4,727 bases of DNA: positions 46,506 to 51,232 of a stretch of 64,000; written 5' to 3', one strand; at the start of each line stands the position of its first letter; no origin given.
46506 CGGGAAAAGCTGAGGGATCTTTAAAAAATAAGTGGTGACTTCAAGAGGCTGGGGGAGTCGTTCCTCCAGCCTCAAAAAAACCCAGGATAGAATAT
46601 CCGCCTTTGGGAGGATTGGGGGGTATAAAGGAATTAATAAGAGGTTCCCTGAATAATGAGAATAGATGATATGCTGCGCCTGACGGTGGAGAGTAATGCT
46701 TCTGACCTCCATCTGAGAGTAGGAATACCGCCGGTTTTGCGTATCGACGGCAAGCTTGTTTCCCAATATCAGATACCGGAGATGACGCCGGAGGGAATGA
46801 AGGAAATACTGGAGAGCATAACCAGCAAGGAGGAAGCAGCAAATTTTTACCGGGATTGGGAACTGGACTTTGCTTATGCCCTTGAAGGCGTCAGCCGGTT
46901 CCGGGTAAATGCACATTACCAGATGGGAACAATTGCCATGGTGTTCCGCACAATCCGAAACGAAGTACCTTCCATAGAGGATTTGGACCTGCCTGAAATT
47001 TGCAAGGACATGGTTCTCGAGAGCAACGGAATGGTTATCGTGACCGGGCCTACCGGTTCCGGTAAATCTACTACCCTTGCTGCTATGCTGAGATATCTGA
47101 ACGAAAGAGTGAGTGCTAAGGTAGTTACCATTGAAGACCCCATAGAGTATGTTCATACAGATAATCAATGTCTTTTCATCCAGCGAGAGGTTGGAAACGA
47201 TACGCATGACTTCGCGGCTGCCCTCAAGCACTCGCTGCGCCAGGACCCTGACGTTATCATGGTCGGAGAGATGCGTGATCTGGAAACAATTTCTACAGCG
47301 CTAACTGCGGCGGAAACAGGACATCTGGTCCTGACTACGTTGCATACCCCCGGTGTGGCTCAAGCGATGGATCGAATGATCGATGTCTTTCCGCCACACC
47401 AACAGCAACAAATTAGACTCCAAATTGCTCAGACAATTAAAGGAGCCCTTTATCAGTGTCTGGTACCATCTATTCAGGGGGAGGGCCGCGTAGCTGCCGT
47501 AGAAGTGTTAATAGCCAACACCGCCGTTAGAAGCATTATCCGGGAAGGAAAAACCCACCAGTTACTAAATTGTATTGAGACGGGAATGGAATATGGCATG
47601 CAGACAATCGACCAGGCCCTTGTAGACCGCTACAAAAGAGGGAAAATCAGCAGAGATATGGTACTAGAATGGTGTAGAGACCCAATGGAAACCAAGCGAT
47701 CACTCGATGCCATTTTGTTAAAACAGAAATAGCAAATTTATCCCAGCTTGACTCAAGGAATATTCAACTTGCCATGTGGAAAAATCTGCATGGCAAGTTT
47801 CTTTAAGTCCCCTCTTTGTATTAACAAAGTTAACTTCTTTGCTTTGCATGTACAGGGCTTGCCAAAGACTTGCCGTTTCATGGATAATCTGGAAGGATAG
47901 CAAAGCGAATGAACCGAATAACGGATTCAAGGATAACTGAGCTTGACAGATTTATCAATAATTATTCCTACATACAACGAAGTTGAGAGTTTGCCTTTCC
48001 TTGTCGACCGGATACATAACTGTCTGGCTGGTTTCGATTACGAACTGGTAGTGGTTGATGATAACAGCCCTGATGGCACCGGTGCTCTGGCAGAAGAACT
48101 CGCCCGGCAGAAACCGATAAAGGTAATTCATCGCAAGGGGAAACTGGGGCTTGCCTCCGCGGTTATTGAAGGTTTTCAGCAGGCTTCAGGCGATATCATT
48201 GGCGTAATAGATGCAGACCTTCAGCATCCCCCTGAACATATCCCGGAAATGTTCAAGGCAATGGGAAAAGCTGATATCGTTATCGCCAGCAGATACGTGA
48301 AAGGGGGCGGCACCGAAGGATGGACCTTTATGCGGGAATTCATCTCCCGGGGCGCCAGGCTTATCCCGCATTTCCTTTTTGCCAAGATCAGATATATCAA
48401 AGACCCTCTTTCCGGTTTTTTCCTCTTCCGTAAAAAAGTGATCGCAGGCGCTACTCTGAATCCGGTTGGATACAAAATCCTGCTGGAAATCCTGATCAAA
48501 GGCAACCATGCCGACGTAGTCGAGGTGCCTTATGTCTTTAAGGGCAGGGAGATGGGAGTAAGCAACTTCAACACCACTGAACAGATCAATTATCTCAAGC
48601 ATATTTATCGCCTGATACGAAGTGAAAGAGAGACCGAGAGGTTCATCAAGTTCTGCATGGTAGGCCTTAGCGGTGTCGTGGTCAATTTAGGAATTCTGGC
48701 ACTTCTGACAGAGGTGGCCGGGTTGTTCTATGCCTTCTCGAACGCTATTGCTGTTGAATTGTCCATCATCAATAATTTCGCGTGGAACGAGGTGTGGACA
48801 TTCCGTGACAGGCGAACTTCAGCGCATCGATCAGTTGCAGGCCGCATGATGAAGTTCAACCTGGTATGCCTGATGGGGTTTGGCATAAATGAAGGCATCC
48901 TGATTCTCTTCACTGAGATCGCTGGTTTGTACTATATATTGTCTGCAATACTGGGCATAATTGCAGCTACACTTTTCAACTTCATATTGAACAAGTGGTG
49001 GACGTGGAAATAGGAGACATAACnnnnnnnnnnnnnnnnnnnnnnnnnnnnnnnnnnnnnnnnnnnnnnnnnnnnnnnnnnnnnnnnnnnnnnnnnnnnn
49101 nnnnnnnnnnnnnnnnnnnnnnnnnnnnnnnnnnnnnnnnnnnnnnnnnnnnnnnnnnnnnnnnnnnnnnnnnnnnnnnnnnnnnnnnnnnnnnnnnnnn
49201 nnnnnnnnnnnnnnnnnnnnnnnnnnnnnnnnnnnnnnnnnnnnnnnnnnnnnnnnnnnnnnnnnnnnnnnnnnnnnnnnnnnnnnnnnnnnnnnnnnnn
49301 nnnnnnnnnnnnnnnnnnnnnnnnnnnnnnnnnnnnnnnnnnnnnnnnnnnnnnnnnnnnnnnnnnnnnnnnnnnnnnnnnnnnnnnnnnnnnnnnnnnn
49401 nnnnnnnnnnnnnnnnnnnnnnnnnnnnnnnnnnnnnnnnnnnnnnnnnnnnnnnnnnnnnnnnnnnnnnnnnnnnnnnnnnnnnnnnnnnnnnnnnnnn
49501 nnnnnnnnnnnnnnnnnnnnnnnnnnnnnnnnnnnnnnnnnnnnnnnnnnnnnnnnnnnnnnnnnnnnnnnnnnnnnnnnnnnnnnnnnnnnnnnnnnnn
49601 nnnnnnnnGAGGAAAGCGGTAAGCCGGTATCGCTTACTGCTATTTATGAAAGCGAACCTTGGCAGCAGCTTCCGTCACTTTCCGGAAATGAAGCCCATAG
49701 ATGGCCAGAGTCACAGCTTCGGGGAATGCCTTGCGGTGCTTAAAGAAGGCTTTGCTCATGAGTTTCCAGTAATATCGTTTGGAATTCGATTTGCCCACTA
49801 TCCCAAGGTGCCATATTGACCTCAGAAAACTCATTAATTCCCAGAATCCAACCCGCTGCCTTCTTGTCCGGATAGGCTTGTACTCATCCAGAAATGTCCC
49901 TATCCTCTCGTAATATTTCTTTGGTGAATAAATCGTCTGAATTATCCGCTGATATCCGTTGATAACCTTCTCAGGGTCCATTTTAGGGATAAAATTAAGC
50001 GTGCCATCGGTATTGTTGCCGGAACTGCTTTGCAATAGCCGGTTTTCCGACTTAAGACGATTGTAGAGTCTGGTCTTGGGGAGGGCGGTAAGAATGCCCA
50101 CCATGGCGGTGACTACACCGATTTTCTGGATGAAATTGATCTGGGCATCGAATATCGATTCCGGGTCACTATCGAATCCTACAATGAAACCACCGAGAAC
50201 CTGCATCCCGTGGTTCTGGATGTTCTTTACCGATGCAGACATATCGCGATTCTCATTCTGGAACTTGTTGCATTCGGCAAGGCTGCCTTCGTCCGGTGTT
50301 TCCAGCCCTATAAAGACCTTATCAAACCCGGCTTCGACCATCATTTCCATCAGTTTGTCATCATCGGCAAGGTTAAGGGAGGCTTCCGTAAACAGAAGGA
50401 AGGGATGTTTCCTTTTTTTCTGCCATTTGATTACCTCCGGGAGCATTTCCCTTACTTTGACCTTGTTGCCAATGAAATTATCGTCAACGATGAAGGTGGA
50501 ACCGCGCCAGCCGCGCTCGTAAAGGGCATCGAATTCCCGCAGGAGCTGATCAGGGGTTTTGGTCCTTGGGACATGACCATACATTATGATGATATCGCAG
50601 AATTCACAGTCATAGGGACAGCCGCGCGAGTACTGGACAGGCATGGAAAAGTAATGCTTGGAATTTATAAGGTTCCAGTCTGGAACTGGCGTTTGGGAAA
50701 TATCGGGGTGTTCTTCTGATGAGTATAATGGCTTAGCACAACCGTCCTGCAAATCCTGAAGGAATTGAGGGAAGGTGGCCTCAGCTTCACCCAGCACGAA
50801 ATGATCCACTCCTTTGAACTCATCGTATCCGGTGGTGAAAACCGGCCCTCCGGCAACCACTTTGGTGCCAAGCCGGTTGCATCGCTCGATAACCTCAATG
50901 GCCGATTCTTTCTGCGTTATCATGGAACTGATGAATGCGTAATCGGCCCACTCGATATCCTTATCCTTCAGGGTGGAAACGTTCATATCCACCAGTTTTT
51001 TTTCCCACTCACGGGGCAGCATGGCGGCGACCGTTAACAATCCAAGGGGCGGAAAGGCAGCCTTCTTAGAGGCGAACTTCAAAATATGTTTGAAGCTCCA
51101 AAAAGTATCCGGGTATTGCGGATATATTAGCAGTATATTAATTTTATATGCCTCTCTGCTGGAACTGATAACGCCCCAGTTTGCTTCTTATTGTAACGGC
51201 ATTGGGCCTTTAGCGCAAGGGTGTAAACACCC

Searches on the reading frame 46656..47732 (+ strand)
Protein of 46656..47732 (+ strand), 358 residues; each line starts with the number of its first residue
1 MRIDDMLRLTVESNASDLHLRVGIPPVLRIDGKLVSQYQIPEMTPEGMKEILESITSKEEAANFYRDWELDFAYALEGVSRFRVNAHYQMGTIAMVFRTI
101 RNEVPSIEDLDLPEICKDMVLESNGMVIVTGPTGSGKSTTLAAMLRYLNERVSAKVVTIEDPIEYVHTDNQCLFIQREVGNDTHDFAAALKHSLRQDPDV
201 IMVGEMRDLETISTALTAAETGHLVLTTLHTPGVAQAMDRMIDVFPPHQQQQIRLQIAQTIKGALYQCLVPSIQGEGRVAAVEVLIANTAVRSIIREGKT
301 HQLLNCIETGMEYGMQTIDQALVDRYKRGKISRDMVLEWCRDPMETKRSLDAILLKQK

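Call 26: search_protein_families(library=pfam, proteins=[window:46656-47732:+], max_evalue=0.01)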
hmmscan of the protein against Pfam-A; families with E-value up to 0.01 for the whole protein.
window:46656-47732:+ (358 aa): 17 families
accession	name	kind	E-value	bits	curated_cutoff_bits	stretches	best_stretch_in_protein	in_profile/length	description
PF00437.27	T2SSE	-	2e-45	155.5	24.9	1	117-279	135-287/370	Type II/IV secretion system protein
PF13401.12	AAA_22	-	1.2e-06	29.3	27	1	123-206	4-93/130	AAA domain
PF13191.12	AAA_16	-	3.9e-06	27.9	32.6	1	125-226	25-136/167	AAA ATPase domain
PF20720.3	nSTAND3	-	6.5e-06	26.4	27.2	1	120-174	13-70/155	Novel STAND NTPase 3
PF13555.12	AAA_29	-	6.8e-05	23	27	1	118-146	16-44/61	P-loop containing region of AAA domain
PF13604.12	AAA_30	-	0.00047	20.4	27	1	116-151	10-45/191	AAA domain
PF13476.12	AAA_23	-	0.0014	19.7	27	1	123-147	18-42/201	AAA domain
PF25199.1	nSTAND_NTPase5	-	0.002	18.4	34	1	123-164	40-81/145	Novel STAND NTPase 5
PF02492.25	cobW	-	0.0028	17.7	20.7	1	127-173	3-47/180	CobW/HypB/UreG, nucleotide-binding domain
PF13086.12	AAA_11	-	0.0034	17.6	27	1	119-151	12-44/257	AAA domain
PF12775.13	AAA_7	-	0.0036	17.3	25.8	1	117-158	26-68/181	P-loop containing dynein motor region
PF01935.23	DUF87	-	0.0043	17.6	23.2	1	129-169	28-68/220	Helicase HerA, central domain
PF13173.12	AAA_14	-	0.0052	17.2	27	1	124-171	2-49/129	AAA domain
PF13245.12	AAA_19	-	0.0068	17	25.1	0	124-154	11-41/134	AAA domain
PF00005.33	ABC_tran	-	0.0081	17.2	25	0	121-150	8-37/137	ABC transporter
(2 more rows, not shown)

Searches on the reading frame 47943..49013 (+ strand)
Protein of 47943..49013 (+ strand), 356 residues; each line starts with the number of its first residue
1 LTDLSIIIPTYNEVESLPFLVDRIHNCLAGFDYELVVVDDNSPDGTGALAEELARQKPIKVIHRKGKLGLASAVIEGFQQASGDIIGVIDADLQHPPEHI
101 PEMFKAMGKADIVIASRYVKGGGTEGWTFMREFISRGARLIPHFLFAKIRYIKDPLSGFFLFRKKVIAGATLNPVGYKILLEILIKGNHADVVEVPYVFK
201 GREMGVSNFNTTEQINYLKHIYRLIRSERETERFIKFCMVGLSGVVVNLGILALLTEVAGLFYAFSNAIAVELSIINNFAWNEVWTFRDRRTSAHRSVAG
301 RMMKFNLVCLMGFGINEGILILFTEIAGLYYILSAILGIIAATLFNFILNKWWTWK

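Call 55: search_protein_families(library=pfam, proteins=[window:47943-49013:+], max_evalue=0.0001)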
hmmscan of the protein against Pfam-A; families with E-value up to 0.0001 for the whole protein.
window:47943-49013:+ (356 aa): 3 families
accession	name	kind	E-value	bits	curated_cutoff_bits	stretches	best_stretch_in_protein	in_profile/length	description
PF00535.33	Glycos_transf_2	-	1.7e-35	122.9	23.3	1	5-166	1-163/168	Glycosyl transferase family 2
PF04138.20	GtrA_DPMS_TM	-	6.7e-31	107.3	26.1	1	236-355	1-117/117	GtrA/DPMS, transmembrane domain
PF13641.12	Glyco_tranf_2_3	-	9.5e-07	29.5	27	1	4-121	3-127/230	Glycosyltransferase like family 2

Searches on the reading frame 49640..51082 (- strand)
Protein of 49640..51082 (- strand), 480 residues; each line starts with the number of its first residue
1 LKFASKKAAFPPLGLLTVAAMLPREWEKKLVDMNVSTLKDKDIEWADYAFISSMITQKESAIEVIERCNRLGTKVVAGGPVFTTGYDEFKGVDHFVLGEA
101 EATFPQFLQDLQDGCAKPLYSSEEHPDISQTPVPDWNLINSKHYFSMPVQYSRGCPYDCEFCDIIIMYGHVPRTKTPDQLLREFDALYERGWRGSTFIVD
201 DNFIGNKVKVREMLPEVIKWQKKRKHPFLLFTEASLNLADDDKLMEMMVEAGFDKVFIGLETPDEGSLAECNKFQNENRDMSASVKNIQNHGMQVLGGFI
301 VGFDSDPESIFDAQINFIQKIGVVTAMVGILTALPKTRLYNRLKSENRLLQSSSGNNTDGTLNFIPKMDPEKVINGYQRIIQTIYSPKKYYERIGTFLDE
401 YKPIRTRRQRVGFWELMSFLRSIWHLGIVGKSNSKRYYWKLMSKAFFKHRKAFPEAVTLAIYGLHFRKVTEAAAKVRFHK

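Call 55: search_protein_families(library=pfam, proteins=[window:49640-51082:-], max_evalue=0.0001)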
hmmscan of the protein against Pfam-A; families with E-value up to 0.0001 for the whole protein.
window:49640-51082:- (480 aa): 3 families
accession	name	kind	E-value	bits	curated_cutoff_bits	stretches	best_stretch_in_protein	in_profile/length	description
PF13282.11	DUF4070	-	2.6e-40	138.2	22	1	337-474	1-139/144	Domain of unknown function (DUF4070)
PF04055.27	Radical_SAM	-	2.6e-14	54.2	29.5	1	150-309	2-157/166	Radical SAM superfamily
PF02310.24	B12-binding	-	2.2e-12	47.3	32.1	1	9-107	11-120/121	B12 binding domain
